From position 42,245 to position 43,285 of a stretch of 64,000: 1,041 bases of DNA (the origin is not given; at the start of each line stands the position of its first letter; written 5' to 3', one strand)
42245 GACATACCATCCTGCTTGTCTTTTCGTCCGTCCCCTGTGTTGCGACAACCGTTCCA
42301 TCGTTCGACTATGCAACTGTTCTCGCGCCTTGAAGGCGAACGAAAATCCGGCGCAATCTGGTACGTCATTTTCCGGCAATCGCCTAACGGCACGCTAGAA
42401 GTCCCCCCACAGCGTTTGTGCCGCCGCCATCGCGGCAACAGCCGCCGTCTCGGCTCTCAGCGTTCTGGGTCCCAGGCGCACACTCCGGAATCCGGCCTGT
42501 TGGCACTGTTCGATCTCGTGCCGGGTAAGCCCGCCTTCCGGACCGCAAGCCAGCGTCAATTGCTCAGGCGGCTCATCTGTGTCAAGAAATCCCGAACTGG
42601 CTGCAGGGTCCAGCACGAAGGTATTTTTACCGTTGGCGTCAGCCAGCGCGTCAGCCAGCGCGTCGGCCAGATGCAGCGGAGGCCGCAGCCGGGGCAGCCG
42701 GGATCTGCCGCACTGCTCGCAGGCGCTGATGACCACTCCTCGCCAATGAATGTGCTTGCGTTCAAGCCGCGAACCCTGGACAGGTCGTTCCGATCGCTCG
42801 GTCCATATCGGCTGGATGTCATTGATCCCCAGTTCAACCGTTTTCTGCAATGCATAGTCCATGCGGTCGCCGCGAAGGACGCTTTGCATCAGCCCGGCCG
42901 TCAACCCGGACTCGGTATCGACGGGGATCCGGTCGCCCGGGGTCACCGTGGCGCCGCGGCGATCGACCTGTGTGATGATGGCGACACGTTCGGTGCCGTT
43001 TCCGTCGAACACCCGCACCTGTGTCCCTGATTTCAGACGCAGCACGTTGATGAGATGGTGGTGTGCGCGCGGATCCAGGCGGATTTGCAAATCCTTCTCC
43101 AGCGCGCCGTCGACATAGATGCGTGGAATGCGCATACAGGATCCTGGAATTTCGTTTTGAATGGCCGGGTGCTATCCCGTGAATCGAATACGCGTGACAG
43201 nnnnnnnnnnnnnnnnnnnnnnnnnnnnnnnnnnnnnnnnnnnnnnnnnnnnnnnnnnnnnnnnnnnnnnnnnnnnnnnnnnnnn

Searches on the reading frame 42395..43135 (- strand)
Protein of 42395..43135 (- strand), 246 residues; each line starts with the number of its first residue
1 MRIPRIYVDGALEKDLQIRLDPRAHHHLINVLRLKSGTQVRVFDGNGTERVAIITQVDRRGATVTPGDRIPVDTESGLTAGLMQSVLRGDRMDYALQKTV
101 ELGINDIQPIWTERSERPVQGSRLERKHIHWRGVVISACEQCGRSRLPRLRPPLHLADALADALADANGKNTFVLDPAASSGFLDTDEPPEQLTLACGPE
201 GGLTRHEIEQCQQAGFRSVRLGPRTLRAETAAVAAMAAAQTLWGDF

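Call 12: search_protein_families(library=pfam, proteins=[window:42395-43135:-], max_evalue=0.01)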
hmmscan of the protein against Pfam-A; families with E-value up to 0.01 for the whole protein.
window:42395-43135:- (246 aa): 2 families
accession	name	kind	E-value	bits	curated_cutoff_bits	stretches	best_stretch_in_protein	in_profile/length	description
PF04452.19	Methyltrans_RNA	-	2.4e-43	148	23.9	1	78-240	5-165/165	RNA methyltransferase domain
PF20260.4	PUA_4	-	6.3e-12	45.8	23.9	1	26-66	7-47/48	RNA methyltransferase PUA domain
